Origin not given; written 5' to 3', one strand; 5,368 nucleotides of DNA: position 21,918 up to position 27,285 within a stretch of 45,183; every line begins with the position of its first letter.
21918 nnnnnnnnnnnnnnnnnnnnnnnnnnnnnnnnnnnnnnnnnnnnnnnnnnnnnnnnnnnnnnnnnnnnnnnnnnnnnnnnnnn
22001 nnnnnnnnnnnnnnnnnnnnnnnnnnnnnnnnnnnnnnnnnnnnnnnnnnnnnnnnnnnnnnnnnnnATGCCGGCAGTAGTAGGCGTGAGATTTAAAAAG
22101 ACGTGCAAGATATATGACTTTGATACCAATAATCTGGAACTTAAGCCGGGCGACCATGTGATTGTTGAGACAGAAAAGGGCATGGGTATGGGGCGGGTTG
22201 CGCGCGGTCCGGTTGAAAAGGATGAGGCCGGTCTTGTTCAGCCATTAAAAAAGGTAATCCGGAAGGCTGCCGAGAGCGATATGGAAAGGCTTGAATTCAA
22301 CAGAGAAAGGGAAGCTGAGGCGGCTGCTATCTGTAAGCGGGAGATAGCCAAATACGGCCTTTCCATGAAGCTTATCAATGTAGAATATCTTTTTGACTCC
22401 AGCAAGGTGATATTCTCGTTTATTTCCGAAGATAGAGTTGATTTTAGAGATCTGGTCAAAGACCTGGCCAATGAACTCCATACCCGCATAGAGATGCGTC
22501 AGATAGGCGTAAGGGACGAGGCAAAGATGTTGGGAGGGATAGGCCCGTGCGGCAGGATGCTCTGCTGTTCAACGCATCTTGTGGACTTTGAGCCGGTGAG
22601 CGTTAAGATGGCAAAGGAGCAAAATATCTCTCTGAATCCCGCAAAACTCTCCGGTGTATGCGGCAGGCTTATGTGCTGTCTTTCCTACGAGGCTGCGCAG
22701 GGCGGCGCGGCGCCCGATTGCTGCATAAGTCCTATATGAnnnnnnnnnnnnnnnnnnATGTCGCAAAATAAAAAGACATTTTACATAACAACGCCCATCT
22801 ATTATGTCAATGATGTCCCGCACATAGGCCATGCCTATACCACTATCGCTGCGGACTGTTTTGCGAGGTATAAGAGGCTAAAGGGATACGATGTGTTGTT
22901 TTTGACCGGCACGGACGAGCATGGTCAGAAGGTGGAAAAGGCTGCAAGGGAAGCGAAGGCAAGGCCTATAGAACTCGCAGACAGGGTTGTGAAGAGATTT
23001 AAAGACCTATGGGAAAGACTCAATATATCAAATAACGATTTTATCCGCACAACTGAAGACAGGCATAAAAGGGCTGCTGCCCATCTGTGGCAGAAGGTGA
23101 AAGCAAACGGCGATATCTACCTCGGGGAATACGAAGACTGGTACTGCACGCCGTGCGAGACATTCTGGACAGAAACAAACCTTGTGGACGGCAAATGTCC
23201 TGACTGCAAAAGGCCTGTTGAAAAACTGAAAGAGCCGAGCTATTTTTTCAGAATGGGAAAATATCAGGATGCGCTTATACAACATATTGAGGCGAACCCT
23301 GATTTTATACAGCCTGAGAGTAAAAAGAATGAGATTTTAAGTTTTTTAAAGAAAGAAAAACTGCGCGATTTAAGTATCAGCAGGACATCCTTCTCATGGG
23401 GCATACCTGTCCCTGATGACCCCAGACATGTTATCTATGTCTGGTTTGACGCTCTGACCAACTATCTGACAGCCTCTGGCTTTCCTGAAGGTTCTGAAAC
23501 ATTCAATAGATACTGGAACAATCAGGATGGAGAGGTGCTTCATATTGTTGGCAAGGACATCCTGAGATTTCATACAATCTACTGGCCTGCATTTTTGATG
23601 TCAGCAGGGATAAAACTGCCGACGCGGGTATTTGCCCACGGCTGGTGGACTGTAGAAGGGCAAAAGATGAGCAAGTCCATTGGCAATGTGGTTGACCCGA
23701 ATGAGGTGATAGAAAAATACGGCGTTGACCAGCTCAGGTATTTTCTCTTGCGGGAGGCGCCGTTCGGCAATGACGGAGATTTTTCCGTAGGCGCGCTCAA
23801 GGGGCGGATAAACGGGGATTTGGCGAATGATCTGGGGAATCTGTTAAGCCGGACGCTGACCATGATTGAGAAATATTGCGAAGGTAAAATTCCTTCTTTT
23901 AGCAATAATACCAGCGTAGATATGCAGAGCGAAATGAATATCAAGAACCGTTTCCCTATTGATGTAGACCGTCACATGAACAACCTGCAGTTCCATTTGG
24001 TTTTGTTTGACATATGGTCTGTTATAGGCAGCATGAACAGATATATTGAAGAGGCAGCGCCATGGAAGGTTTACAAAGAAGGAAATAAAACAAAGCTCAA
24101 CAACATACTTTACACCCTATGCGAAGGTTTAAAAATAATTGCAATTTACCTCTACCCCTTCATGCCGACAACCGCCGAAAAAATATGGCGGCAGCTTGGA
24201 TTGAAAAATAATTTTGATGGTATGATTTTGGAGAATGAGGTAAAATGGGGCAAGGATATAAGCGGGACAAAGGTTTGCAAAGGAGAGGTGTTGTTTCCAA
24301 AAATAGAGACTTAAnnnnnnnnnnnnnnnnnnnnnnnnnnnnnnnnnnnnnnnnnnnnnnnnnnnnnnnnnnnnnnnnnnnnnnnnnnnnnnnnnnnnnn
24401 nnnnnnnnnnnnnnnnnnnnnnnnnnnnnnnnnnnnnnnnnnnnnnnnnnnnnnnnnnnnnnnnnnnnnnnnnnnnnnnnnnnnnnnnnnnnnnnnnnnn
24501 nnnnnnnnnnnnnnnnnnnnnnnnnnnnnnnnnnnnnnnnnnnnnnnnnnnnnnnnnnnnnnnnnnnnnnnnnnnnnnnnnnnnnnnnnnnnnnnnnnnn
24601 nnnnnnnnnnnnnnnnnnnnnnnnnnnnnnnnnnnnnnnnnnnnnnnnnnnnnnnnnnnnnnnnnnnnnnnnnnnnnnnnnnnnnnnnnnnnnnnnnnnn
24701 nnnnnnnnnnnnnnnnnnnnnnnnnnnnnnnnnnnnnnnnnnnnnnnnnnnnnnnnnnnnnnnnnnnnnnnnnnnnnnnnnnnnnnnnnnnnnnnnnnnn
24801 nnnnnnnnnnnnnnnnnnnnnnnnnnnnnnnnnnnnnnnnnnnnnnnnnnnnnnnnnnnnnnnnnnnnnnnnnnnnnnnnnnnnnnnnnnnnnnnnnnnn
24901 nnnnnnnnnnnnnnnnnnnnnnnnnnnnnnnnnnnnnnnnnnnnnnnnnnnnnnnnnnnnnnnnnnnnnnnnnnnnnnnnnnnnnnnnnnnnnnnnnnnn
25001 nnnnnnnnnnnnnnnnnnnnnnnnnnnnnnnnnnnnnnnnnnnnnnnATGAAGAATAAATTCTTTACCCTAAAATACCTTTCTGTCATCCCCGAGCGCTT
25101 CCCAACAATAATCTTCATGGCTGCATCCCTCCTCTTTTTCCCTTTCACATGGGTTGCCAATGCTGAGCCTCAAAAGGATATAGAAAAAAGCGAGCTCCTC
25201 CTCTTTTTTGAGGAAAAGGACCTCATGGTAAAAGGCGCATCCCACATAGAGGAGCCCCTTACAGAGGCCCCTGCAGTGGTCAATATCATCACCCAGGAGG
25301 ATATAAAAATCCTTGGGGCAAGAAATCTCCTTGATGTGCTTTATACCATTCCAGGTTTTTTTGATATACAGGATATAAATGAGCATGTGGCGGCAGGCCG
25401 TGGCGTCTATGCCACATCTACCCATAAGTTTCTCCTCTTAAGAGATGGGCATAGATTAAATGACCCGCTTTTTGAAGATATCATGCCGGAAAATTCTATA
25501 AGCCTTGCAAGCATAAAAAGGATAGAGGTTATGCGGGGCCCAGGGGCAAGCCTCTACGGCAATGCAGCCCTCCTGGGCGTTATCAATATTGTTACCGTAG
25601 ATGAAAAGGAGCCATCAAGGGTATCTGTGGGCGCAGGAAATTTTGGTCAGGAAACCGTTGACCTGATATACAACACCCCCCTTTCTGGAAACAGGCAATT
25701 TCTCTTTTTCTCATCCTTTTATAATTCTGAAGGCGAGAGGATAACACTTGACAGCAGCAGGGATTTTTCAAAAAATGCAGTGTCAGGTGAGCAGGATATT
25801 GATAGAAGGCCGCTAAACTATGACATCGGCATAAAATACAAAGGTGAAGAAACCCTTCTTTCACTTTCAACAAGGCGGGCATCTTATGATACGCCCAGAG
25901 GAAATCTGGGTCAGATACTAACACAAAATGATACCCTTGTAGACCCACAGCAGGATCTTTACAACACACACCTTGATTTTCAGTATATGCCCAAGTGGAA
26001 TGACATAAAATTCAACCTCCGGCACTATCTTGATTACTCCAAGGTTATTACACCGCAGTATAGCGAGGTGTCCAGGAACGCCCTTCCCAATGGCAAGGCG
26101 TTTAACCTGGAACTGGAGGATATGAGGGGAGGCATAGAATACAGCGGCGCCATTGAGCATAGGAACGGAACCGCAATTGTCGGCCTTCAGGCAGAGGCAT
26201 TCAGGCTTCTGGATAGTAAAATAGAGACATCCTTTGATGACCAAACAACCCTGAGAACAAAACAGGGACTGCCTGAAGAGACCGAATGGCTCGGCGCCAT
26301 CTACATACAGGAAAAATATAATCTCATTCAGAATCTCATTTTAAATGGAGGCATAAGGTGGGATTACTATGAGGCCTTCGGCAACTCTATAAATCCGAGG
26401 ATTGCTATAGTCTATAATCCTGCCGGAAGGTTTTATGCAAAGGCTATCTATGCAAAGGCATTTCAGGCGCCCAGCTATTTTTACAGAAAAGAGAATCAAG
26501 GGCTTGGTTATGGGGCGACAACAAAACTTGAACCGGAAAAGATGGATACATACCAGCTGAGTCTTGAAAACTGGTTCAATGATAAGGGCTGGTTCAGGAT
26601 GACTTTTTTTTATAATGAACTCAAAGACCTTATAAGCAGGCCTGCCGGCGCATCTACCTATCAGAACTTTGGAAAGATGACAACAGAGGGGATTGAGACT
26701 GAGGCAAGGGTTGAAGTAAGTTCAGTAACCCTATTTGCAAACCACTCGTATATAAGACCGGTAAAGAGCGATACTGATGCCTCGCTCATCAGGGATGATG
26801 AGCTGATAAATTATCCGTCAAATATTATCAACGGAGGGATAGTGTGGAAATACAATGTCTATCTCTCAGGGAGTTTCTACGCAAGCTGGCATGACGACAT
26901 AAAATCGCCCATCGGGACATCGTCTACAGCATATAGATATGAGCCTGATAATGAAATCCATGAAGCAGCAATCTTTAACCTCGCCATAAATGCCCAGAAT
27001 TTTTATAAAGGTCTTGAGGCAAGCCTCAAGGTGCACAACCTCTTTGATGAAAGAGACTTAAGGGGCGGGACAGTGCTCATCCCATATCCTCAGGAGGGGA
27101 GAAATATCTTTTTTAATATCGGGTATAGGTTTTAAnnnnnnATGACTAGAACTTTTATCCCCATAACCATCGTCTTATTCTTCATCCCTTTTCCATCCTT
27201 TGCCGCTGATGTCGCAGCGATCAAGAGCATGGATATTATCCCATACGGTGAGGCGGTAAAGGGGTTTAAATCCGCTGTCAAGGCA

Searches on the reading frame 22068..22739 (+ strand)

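Call 16: search_protein_families(library=pfam, proteins=[window:22068-22739:+])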
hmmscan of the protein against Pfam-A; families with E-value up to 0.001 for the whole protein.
window:22068-22739:+ (223 aa): 1 family
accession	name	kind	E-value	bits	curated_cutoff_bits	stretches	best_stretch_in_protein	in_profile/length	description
PF04468.17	PSP1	-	6.5e-33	113.4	27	1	61-146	1-86/86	PSP1 C-terminal conserved region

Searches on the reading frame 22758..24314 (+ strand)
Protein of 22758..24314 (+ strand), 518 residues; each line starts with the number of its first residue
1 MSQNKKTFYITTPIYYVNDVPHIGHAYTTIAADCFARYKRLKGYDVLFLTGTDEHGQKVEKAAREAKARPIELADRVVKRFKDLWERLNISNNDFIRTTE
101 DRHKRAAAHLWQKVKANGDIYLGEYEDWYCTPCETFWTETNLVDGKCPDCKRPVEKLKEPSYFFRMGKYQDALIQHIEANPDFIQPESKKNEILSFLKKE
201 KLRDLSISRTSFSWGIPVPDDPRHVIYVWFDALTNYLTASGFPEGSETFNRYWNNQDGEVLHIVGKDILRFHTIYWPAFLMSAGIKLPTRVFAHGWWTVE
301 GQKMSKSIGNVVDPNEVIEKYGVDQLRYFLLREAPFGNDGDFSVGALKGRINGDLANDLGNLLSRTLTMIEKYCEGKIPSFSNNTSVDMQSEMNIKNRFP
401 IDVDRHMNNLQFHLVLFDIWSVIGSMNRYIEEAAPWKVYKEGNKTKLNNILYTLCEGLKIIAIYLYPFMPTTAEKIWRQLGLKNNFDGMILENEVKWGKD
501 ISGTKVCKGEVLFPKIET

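Call 16: search_protein_families(library=pfam, proteins=[window:22758-24314:+])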
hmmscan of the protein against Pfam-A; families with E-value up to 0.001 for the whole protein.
window:22758-24314:+ (518 aa): 5 families
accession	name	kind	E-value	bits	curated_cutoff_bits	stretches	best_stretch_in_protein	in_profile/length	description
PF09334.17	tRNA-synt_1g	-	6.9e-123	410.7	20.1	2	158-367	180-391/391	tRNA synthetases class I (M)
PF00133.28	tRNA-synt_1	-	3.1e-32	112.3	22.7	2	3-219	20-244/414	tRNA synthetases class I (I, L, M and V)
PF01406.26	tRNA-synt_1e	-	1.2e-19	71.3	27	2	3-126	7-127/301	tRNA synthetases class I (C) catalytic domain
PF08264.19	Anticodon_1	-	5.1e-10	39.8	25.1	1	402-483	14-96/148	Anticodon-binding domain of tRNA ligase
PF19303.5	Anticodon_3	-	1.3e-07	32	23.5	1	403-517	25-136/152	Anticodon binding domain of methionyl tRNA ligase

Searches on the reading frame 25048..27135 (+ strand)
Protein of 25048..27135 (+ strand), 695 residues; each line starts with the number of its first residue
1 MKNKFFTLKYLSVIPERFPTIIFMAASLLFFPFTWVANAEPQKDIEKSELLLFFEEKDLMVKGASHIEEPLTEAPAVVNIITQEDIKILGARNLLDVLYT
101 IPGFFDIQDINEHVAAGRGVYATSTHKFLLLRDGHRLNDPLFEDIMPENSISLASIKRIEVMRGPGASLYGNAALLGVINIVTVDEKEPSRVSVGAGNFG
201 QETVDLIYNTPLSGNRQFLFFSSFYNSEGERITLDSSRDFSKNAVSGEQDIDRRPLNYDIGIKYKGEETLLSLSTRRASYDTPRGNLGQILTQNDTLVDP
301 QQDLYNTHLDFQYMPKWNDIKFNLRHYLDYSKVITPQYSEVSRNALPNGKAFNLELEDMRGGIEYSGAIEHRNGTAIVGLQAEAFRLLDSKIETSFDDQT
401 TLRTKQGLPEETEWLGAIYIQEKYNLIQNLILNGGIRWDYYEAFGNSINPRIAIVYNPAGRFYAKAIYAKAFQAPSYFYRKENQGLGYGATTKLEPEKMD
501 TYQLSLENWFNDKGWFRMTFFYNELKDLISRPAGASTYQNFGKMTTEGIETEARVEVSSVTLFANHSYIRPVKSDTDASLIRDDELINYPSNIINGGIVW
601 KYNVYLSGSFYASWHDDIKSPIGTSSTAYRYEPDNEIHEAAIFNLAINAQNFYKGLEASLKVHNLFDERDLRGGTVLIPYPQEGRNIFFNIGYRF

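Call 16: search_protein_families(library=pfam, proteins=[window:25048-27135:+])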
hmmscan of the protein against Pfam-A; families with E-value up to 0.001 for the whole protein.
window:25048-27135:+ (695 aa): 3 families
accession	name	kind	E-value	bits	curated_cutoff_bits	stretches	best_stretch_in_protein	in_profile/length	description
PF00593.30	TonB_dep_Rec_b-barrel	-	1.4e-31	111.3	27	1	266-665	38-436/436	TonB dependent receptor-like, beta-barrel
PF07715.20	Plug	-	2.8e-13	50.8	23.9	1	71-178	2-107/107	TonB-dependent Receptor Plug Domain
PF25183.1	OMP_b-brl_4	-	3e-05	23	30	1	360-459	321-409/838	Outer membrane beta barrel domain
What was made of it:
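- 25048..27135 (+): TonB-dependent receptor gene, first gene of the conserved four-gene cluster. Pfam Plug plus TonB_dep_Rec_b-barrel (call 16).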
